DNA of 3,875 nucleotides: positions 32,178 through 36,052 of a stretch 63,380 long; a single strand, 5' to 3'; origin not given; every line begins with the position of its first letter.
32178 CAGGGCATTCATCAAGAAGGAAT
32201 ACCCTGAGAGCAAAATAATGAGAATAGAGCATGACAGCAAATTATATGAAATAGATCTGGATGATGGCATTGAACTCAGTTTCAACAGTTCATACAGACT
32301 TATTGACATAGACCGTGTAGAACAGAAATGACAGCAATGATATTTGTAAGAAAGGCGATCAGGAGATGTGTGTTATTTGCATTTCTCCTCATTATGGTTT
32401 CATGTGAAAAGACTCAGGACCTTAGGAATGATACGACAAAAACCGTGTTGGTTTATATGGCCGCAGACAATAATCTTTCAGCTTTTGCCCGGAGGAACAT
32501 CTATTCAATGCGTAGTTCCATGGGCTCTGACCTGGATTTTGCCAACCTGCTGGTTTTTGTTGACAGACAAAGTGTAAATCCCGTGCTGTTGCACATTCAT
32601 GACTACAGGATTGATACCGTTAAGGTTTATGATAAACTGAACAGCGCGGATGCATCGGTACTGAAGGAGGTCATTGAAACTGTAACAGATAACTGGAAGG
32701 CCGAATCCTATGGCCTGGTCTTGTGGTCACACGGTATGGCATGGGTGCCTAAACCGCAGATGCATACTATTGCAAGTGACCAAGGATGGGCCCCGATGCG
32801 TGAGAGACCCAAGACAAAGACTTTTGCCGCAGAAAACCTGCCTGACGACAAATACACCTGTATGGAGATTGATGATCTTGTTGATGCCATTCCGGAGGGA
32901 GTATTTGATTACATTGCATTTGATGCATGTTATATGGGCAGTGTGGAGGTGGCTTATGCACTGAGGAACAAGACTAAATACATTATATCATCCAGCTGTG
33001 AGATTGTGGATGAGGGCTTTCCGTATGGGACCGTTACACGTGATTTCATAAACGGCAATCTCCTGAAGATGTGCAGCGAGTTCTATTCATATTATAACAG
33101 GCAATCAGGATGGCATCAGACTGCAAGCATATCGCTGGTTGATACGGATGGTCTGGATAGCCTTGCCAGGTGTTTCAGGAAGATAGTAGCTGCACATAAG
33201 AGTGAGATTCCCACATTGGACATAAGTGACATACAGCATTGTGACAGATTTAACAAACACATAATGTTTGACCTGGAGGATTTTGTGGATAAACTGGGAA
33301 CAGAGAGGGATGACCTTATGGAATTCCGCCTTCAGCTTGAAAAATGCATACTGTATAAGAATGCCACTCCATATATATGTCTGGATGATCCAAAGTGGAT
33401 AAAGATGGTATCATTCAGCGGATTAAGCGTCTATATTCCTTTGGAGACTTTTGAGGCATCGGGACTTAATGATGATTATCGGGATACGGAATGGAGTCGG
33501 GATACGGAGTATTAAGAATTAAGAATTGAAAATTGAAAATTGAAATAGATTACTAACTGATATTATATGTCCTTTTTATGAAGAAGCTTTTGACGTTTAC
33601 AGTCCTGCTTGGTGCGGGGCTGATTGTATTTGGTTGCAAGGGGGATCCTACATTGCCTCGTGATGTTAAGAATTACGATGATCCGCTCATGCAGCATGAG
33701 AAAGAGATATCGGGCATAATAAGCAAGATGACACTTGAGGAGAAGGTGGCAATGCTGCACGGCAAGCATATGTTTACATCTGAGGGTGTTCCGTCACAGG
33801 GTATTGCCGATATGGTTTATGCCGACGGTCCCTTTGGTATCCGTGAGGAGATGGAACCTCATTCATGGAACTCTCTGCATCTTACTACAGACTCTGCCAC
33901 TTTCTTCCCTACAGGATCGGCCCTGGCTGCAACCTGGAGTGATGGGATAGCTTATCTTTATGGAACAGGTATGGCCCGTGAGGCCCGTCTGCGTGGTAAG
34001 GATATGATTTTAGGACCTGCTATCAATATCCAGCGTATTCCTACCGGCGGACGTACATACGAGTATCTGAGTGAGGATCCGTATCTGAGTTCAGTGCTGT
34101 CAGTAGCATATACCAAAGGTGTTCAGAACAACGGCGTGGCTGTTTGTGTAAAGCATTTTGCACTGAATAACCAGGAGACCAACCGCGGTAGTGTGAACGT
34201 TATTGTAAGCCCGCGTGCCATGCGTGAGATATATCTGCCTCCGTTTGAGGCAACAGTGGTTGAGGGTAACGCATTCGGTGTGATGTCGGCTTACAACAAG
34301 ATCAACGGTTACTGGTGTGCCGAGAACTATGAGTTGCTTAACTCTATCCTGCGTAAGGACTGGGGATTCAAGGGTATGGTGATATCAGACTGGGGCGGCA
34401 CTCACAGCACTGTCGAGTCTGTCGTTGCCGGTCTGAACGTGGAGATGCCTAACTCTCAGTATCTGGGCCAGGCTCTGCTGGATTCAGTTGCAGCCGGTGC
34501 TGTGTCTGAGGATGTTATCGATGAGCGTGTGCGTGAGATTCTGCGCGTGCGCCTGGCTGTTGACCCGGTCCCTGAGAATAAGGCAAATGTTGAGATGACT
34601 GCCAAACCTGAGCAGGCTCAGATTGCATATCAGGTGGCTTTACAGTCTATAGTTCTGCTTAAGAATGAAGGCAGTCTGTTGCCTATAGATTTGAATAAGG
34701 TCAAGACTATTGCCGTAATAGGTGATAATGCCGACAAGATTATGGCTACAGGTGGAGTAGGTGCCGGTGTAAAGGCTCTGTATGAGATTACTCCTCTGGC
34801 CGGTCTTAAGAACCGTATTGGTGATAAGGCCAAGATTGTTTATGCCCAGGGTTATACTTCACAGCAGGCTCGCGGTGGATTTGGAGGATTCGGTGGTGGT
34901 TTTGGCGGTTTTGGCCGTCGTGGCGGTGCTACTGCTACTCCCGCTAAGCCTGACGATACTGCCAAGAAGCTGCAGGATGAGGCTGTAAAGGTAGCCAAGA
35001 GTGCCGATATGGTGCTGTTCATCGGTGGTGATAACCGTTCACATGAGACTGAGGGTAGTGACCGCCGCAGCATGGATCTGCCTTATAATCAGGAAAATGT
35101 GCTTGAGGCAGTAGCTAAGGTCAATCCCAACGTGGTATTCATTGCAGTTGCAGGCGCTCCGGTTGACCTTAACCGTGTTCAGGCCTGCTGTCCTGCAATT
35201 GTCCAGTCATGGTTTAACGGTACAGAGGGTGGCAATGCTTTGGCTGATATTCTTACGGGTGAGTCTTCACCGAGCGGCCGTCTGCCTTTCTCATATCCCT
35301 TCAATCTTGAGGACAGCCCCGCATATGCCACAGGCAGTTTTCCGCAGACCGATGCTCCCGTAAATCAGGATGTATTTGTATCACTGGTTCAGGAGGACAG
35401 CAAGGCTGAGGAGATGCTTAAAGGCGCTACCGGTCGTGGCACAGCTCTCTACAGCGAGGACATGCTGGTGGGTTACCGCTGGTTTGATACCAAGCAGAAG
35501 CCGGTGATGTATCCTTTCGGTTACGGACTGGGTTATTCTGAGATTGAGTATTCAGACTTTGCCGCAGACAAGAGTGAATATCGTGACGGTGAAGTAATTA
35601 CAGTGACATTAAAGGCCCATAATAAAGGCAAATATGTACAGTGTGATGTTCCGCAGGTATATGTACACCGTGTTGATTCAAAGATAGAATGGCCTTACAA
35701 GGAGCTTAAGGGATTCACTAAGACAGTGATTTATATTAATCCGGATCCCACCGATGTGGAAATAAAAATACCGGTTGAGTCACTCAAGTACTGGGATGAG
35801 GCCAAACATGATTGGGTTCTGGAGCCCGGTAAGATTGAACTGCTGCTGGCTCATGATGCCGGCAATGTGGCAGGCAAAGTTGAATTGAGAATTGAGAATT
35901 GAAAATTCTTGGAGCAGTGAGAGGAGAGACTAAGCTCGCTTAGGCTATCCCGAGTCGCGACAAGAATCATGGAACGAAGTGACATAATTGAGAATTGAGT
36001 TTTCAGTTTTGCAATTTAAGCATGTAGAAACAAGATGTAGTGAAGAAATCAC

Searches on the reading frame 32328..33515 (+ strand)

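Call 8: search_protein_families(library=pfam, proteins=[window:32328-33515:+], max_evalue=0.001)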
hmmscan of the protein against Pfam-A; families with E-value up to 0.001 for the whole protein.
window:32328-33515:+ (395 aa): 1 family
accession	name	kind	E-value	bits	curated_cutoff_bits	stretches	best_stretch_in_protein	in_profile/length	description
PF03415.19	Peptidase_C11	-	1.2e-41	143.9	25.8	1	42-351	1-304/359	Clostripain family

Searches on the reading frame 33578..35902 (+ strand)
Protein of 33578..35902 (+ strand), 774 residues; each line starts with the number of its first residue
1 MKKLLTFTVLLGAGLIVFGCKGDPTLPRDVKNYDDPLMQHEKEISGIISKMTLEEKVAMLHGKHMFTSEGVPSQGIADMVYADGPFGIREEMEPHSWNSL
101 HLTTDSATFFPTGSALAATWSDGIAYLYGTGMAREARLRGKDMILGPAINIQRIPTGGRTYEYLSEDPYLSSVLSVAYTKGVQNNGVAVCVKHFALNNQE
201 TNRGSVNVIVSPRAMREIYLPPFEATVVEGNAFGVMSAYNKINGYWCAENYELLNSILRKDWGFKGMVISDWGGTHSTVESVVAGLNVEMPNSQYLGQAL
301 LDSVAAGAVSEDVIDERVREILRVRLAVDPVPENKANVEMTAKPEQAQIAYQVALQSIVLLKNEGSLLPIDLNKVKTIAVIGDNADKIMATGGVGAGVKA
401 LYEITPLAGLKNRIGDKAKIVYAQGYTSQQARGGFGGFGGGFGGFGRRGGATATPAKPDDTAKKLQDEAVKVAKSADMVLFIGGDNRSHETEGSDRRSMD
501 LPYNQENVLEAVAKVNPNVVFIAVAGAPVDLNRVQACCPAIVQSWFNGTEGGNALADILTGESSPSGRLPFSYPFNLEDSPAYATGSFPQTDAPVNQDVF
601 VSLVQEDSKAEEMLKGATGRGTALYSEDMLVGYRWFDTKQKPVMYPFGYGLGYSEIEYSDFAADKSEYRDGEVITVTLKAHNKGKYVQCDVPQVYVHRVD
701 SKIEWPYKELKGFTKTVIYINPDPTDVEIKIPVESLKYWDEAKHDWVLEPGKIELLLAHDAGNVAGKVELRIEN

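Call 8: search_protein_families(library=pfam, proteins=[window:33578-35902:+], max_evalue=0.001)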
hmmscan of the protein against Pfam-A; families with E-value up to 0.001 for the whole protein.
window:33578-35902:+ (774 aa): 3 families
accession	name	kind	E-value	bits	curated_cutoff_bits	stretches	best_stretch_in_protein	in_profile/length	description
PF01915.27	Glyco_hydro_3_C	-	9.6e-53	179.6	31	1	358-653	1-200/200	Glycosyl hydrolase family 3 C-terminal domain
PF00933.27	Glyco_hydro_3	-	4.5e-37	128.6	27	1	106-324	81-316/316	Glycosyl hydrolase family 3 N terminal domain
PF14310.12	Fn3-like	-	9.3e-16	58.2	25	1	690-759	1-69/71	Fibronectin type III-like domain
